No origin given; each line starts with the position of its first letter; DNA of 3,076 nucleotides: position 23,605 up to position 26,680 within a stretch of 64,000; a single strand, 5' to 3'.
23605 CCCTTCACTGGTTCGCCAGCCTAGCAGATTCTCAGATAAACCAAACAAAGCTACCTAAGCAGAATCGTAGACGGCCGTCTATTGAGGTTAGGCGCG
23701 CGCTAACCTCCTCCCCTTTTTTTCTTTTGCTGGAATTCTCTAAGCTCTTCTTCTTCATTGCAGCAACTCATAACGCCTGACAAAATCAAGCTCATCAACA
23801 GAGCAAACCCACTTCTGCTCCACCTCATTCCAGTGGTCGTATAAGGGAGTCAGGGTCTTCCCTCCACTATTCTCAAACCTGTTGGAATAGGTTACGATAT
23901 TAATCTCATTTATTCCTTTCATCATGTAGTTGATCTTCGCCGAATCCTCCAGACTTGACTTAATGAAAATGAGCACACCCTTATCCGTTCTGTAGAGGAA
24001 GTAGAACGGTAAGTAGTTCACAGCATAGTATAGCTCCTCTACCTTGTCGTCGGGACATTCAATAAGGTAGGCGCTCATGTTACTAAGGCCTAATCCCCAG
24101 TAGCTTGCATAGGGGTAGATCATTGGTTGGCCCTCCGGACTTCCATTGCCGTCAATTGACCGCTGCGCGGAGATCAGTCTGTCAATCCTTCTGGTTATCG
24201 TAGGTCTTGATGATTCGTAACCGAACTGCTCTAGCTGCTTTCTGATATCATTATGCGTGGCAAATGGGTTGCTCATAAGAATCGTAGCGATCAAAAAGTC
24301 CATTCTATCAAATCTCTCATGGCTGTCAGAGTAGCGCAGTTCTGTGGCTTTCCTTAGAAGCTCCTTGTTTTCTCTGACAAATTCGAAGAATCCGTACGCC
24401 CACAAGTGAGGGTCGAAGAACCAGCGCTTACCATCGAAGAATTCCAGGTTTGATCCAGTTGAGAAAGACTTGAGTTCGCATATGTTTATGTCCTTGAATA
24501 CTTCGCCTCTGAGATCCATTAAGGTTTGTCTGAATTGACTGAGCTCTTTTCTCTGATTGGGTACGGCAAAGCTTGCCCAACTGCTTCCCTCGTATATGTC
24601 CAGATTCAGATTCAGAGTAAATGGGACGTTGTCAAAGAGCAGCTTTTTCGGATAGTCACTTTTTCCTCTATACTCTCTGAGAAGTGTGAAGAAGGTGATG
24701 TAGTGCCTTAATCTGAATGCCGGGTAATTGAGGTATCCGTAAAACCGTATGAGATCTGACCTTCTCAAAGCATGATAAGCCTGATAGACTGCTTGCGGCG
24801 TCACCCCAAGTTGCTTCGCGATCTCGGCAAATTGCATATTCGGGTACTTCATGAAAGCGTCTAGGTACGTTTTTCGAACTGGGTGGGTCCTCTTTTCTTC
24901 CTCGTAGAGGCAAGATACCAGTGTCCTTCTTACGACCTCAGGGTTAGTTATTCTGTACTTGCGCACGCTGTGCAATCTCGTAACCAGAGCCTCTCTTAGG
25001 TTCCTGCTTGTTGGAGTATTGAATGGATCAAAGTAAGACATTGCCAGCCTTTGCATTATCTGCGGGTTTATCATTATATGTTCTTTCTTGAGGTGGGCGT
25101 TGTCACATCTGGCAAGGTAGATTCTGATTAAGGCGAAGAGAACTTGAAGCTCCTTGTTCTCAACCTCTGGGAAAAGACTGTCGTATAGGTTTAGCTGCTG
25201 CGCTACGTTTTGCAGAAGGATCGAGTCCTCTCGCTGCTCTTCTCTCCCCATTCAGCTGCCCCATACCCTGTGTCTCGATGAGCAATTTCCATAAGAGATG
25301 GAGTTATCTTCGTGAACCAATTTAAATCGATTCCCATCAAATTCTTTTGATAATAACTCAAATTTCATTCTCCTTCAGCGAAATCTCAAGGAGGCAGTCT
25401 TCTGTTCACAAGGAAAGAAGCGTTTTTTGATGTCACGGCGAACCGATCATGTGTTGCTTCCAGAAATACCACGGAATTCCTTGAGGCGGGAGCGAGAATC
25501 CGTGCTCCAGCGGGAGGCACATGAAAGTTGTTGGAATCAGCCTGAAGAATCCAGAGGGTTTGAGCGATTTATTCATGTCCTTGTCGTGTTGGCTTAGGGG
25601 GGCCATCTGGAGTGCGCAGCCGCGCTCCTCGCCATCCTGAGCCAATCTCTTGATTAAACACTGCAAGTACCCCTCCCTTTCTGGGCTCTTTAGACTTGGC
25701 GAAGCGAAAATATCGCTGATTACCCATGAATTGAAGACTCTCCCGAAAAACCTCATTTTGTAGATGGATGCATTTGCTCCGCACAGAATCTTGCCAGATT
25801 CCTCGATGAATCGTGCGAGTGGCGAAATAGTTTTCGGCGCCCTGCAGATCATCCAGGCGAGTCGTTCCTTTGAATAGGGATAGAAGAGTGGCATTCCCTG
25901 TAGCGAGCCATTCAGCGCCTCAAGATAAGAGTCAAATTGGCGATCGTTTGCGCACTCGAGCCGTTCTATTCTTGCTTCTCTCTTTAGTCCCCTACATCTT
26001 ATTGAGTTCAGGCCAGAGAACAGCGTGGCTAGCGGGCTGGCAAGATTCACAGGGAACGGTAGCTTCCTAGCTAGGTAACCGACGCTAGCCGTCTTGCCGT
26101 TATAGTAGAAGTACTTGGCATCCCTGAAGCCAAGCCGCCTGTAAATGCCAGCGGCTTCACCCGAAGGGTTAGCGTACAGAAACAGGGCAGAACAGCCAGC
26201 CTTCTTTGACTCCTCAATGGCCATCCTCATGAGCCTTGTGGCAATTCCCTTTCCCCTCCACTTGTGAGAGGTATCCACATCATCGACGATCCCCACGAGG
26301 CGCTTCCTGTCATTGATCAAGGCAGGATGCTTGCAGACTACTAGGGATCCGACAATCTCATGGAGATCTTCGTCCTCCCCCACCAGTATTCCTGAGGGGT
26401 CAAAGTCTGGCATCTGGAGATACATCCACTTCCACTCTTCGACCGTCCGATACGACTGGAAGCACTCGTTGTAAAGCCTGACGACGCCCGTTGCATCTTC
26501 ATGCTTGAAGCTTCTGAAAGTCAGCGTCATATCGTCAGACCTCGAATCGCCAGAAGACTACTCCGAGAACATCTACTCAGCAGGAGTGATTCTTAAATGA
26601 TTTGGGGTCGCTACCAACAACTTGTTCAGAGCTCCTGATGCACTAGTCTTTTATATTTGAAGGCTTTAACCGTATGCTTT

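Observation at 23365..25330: Candidate archaeal peptide-signalling circuit: signal-peptide-only microprotein plus tandem-Lrp regulator sharing a 14-bp upstream motif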

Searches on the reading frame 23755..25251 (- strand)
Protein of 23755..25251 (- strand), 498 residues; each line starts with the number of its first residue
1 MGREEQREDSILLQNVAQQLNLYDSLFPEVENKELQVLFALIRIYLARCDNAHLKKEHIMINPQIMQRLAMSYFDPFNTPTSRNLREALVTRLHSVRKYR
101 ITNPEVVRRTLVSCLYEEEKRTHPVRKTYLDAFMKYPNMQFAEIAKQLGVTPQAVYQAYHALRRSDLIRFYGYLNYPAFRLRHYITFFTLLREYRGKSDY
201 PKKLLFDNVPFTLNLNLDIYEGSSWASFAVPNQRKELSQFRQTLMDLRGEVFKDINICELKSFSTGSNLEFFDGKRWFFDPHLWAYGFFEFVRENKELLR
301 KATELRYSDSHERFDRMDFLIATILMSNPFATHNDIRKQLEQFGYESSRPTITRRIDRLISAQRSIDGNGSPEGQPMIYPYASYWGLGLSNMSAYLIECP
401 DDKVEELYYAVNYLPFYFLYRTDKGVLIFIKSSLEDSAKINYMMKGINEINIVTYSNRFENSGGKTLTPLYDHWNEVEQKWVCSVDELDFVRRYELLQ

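Call 4: search_protein_families(library=pfam, proteins=[window:23755-25251:-], max_evalue=0.1)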
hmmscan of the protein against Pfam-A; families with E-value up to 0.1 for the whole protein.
window:23755-25251:- (498 aa): 9 families
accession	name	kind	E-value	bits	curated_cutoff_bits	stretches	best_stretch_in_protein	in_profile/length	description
PF13412.12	HTH_24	-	2.3e-05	24.3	21.9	1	131-169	10-48/48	Winged helix-turn-helix DNA-binding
PF13404.12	HTH_AsnC-type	-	0.00016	21.8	27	1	137-161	16-40/42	AsnC-type helix-turn-helix domain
PF01047.28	MarR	-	0.0065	16.8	24.6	0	136-170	15-49/59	MarR family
PF08281.18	Sigma70_r4_2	-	0.008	16.2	25.7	1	139-163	27-51/54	Sigma-70, region 4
PF08279.18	HTH_11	-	0.0086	16.4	25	0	139-164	16-41/55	HTH domain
PF13545.12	HTH_Crp_2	-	0.017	15.5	27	1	142-172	26-56/70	Crp-like helix-turn-helix domain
PF22451.2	NirdL-like_HTH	-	0.021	14.8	27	1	141-169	19-47/47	Siroheme decarboxylase NirDL-like HTH domain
PF01710.22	HTH_Tnp_IS630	-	0.028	14.9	21.3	1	108-161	40-93/119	Transposase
PF13384.12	HTH_23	-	0.042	14.1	24.6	0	142-163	21-42/50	Homeodomain-like domain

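Call 13: find_related_loci(query=window:23755-25251:-, collection=genome_contigs, flank=3000)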
Query window:23755-25251:- (498 aa) in genome_contigs; peptide patterns used: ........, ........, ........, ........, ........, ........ (x = any residue, [..] = any of these).
27 stretches matched a pattern, but none encodes a relative of the query by tblastn (E <= 1e-3).

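Call 25: search_protein_representatives(protein=window:23755-25251:-)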
Query: 498 residues. Proteins with E-value up to 0.001 (for the whole library): 72; up to 1e-10: 40; up to 1e-30: 11. The best 72 are listed.
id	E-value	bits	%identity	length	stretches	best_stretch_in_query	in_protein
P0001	2.6e-228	774.9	66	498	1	2-497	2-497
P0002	2.0e-60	221.2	55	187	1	314-496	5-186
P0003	2.6e-59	217.6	32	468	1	17-482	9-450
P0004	8.8e-55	202.6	33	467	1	21-493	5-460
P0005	3.3e-54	200.7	31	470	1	18-486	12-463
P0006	4.8e-40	154.0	29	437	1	30-483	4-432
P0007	1.8e-39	152.2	29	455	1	19-486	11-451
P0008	3.1e-35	138.2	30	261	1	225-491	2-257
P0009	6.2e-34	133.9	30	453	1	31-482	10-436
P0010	1.6e-32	129.2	26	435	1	83-483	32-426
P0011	1.8e-31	125.8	32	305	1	128-438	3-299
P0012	2.1e-29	118.9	37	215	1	272-484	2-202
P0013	3.4e-29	118.2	30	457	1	62-482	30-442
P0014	3.9e-28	114.8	25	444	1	70-486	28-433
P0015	4.5e-26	108.0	29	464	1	20-360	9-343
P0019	1.8e-18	82.9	20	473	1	21-490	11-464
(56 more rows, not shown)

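Call 28: find_encoding_contigs(protein=P0001, flank=3000, max_places=10)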
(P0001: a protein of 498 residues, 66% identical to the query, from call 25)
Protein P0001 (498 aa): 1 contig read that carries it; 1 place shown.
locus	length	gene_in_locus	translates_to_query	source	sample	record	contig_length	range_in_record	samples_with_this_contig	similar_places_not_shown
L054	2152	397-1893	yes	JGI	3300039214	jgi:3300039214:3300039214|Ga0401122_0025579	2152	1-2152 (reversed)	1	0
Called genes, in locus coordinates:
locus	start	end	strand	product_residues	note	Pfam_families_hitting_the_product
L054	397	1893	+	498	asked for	PF13404:HTH_AsnC-type (faint)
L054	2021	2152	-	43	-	?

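Call 29: find_encoding_contigs(protein=P0002, flank=3000, max_places=6)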
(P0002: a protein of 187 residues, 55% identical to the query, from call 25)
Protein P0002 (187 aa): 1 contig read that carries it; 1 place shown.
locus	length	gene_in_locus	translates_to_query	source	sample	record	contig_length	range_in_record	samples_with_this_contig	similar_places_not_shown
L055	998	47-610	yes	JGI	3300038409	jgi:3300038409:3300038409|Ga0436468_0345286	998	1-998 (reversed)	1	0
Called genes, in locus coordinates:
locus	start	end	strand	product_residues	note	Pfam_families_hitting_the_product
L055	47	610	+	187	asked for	-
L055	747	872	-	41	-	-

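Call 60: find_encoding_contigs(protein=P0003, flank=4000, max_places=4)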
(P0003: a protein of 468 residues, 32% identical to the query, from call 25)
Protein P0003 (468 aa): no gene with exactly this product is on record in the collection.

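Call 61: find_encoding_contigs(protein=P0019, flank=4000, max_places=4)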
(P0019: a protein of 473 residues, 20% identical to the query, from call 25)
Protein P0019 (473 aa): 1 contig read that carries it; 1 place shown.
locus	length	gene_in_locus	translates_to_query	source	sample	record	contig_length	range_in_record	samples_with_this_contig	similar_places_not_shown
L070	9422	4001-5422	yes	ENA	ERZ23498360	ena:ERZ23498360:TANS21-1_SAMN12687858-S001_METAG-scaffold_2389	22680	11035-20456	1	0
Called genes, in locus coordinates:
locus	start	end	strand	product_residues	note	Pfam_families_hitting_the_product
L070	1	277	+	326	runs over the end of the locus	-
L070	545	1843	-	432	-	PF07690:MFS_1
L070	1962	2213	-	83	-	-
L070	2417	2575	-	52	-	-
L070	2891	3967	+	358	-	-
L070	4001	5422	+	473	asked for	-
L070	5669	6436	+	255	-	-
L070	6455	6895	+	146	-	-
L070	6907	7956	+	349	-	PF14520:HHH_5 (weak), PF00154:RecA_N (weak), PF08423:Rad51, PF06745:ATPase, PF13481:AAA_25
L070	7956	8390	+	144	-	-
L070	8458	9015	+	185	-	-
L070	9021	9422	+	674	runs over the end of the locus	PF06733:DEAD_2, PF13307:Helicase_C_2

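Call 79: search_protein_families(library=ncbifam, proteins=[window:23755-25251:-], max_evalue=0.1)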
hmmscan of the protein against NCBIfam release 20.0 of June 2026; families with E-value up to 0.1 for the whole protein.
window:23755-25251:- (498 aa): 4 families
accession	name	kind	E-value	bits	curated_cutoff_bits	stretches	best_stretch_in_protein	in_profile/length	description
TIGR02989.1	Sig-70_gvs1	subfamily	0.0073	16.2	124.55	1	137-164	125-152/158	RNA polymerase sigma-70 factor, Rhodopirellula/Verrucomicrobium family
NF008384.0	PRK11179.1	equivalog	0.014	15.3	227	0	122-169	7-54/153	transcriptional regulator AsnC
TIGR01529.1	argR_whole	equivalog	0.041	13.9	130.45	0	320-359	6-45/146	arginine repressor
TIGR01128.2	holA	equivalog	0.09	12.1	80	0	137-169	251-283/316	DNA polymerase III subunit delta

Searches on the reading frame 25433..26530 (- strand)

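Call 4: search_protein_families(library=pfam, proteins=[window:25433-26530:-], max_evalue=0.1)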
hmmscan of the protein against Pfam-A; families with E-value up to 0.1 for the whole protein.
window:25433-26530:- (365 aa): 7 families
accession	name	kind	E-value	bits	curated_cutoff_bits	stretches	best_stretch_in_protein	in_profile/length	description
PF13527.13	Acetyltransf_9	-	1.8e-17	63.9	25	1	5-136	2-125/127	Acetyltransferase (GNAT) domain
PF00583.31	Acetyltransf_1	-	6.3e-12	46.2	20.7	1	19-135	7-116/116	Acetyltransferase (GNAT) family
PF13508.13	Acetyltransf_7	-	3.6e-10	40.5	27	1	47-136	4-83/84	Acetyltransferase (GNAT) domain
PF13673.13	Acetyltransf_10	-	1.6e-06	28.5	23.6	1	88-138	60-110/128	Acetyltransferase (GNAT) domain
PF08445.16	FR47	-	0.0021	18.4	22.1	1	79-138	21-80/86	FR47-like protein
PF14542.12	Acetyltransf_CG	-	0.032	14.8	30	1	82-113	27-58/80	GCN5-related N-acetyl-transferase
PF17013.11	Acetyltransf_15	-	0.047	13.5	35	0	87-143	80-144/210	Putative acetyl-transferase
